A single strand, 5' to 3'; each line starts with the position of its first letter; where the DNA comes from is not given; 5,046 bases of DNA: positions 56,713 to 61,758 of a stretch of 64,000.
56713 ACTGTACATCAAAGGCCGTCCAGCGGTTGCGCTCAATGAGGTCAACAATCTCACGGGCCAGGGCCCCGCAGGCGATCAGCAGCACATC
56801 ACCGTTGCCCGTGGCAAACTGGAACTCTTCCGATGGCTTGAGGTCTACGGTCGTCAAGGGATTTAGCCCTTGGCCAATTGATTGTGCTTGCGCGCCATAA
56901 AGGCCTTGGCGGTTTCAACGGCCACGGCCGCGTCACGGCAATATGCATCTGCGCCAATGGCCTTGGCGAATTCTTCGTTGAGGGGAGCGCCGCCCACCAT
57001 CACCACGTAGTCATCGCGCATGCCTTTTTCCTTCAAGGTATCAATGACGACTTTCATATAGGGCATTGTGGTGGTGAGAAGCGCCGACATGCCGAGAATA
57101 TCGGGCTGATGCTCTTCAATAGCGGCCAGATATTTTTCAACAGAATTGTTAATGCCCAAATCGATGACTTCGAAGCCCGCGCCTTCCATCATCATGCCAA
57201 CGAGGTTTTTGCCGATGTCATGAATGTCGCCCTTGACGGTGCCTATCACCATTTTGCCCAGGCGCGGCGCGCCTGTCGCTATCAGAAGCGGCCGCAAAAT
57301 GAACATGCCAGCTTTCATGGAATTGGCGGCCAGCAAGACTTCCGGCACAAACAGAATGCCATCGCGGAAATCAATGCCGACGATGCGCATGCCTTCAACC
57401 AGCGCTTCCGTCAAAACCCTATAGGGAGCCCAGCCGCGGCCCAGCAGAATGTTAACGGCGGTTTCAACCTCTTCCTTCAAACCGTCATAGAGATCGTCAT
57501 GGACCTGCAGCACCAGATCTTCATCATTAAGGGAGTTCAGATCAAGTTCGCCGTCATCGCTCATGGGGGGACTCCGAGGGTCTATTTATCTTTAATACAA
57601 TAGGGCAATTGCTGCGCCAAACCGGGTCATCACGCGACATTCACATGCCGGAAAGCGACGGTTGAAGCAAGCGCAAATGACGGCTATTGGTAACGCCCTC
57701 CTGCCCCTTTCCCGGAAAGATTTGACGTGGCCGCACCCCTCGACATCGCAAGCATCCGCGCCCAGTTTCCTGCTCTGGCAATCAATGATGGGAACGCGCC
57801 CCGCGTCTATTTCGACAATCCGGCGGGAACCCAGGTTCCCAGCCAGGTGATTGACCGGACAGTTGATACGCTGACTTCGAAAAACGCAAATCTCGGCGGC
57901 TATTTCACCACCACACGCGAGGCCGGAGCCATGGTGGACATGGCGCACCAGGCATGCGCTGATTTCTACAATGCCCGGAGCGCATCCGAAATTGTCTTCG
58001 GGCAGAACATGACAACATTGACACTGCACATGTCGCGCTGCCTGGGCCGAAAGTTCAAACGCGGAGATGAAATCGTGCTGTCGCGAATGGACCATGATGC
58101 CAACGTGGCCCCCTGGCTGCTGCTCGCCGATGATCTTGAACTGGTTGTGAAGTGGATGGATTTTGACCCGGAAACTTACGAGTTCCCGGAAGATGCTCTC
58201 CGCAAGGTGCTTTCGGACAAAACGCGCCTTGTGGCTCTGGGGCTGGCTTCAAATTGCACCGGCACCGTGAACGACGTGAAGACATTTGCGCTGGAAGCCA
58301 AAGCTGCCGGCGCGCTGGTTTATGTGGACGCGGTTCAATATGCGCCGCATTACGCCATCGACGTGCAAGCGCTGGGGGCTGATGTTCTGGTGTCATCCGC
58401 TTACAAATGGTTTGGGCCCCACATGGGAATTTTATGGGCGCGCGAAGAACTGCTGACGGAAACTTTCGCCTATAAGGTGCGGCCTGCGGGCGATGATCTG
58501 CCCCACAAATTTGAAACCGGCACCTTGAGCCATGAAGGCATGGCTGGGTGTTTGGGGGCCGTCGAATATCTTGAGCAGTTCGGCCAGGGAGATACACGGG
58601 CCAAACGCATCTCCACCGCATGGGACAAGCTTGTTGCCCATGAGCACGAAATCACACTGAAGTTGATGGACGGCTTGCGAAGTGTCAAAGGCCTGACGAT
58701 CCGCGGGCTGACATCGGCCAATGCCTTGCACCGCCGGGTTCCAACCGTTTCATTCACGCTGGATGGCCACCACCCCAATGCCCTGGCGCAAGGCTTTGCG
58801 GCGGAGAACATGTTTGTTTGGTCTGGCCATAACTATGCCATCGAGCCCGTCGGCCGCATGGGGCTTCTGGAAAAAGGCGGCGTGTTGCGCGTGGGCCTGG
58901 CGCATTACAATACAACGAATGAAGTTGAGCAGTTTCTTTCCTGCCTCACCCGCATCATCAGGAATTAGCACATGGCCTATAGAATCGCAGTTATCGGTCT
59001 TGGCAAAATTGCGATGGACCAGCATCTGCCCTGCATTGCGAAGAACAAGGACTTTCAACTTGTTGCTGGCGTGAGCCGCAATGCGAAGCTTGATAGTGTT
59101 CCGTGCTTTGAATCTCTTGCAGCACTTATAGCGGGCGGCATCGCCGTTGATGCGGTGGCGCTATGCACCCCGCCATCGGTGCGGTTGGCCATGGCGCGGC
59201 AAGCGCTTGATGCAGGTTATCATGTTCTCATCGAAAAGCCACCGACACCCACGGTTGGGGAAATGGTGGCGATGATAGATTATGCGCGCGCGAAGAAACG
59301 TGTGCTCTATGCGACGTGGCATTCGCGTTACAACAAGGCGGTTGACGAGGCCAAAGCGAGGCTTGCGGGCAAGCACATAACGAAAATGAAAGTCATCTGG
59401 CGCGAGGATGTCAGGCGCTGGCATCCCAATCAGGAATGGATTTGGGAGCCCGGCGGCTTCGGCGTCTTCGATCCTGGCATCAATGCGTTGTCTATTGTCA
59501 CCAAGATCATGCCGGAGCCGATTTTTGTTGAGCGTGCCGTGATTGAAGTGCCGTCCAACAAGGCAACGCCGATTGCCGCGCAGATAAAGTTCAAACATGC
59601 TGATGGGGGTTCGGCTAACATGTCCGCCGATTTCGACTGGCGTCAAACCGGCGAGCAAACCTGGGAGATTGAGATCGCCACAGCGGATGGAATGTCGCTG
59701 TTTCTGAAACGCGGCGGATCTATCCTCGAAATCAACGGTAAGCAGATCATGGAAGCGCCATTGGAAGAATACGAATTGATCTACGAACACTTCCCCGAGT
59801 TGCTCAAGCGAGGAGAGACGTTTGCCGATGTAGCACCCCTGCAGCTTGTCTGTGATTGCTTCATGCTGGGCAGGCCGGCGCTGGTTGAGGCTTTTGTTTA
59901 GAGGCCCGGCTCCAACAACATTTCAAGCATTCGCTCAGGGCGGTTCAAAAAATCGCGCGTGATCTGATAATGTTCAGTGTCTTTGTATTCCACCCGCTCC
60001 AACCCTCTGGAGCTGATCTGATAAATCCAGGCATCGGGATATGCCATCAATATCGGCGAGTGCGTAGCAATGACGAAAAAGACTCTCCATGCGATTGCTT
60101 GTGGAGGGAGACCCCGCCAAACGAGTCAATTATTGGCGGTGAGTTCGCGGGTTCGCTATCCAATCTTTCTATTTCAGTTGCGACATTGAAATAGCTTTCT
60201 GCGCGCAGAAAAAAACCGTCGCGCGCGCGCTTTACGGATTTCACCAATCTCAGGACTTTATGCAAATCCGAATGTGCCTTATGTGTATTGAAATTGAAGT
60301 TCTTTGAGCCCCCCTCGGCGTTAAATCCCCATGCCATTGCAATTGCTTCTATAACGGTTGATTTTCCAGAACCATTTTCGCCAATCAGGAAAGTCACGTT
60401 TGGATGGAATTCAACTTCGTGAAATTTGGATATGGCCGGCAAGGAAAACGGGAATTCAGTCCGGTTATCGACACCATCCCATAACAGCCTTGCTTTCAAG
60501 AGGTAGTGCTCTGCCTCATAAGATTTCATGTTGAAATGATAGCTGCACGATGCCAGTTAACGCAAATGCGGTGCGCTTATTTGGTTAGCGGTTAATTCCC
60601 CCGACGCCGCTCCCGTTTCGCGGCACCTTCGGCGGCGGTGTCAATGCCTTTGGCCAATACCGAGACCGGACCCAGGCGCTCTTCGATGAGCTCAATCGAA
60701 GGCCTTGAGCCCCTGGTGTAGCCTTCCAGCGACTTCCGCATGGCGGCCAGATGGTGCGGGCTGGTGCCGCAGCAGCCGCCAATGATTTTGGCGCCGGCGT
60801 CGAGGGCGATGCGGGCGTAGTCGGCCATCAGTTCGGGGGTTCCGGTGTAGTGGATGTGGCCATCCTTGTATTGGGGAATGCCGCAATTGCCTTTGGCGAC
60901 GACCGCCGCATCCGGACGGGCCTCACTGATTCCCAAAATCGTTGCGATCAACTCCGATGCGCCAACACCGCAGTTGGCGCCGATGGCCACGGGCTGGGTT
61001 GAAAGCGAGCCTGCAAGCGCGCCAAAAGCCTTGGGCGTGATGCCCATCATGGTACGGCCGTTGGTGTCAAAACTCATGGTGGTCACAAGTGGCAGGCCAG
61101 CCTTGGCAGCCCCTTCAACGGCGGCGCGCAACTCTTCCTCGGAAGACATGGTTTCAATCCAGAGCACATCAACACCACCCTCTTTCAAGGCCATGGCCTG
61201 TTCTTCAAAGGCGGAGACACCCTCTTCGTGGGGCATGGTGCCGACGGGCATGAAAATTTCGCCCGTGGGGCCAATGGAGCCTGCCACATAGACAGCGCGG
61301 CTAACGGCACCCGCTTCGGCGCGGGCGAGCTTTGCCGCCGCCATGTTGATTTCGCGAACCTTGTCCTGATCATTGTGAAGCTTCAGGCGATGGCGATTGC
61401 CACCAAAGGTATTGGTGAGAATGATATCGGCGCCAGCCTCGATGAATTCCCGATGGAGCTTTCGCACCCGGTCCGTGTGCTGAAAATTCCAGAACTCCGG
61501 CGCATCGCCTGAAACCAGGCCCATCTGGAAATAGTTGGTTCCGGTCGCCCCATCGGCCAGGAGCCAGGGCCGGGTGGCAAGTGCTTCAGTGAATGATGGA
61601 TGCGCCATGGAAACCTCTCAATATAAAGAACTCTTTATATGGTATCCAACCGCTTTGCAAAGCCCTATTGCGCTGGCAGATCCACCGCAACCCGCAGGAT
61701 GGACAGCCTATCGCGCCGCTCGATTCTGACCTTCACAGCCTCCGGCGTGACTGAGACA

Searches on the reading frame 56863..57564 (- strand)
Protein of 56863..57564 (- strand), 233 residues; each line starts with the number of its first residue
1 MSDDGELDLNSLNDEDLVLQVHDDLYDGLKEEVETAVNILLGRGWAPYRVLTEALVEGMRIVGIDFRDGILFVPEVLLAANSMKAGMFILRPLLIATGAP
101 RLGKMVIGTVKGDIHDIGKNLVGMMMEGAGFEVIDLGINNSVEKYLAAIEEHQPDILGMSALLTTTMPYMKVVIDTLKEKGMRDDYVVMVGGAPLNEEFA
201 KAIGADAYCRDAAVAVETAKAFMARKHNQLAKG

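Call 14: search_protein_families(library=pfam, proteins=[window:56863-57564:-])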
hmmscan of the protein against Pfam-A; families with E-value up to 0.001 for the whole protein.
window:56863-57564:- (233 aa): 2 families
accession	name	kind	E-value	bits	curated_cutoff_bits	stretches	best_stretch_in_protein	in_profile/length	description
PF02310.24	B12-binding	-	8e-28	97.1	32.1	1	104-213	2-114/121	B12 binding domain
PF02607.22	B12-binding_2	-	5.3e-14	52.6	23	1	22-90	6-73/74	B12 binding domain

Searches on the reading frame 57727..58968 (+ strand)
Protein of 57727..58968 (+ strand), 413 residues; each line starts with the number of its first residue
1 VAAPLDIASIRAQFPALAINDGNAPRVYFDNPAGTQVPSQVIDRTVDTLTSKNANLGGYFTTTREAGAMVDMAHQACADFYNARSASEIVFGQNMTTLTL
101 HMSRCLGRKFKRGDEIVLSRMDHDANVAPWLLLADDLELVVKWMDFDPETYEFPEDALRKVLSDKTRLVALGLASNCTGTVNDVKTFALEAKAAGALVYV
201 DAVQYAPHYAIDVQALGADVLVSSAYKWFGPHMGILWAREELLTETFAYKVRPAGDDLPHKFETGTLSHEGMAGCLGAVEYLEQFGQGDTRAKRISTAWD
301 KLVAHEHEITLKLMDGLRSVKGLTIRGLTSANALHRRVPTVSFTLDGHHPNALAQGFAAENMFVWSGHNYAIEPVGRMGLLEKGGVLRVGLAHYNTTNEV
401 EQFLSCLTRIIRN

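Call 14: search_protein_families(library=pfam, proteins=[window:57727-58968:+])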
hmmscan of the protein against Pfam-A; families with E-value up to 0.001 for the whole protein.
window:57727-58968:+ (413 aa): 2 families
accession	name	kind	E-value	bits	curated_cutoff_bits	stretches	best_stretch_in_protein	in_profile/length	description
PF00266.25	Aminotran_5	-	2.3e-66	224.7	21.5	1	27-403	1-371/371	Aminotransferase class-V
PF01053.26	Cys_Met_Meta_PP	-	3e-09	36.3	27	1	109-234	87-205/381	Cys/Met metabolism PLP-dependent enzyme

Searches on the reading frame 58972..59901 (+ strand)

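Call 14: search_protein_families(library=pfam, proteins=[window:58972-59901:+])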
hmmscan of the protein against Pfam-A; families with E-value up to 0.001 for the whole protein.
window:58972-59901:+ (309 aa): 1 family
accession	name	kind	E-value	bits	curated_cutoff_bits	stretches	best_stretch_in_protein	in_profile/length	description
PF01408.29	GFO_IDH_MocA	-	9.3e-18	65.5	24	1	4-113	2-117/120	Oxidoreductase family, NAD-binding Rossmann fold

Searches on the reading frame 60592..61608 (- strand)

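Call 14: search_protein_families(library=pfam, proteins=[window:60592-61608:-])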
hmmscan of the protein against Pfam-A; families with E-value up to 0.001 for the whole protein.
window:60592-61608:- (338 aa): 1 family
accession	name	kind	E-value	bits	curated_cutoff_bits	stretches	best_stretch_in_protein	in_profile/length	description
PF02574.22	S-methyl_trans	-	2.4e-63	215.1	22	1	16-293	1-282/283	Homocysteine S-methyltransferase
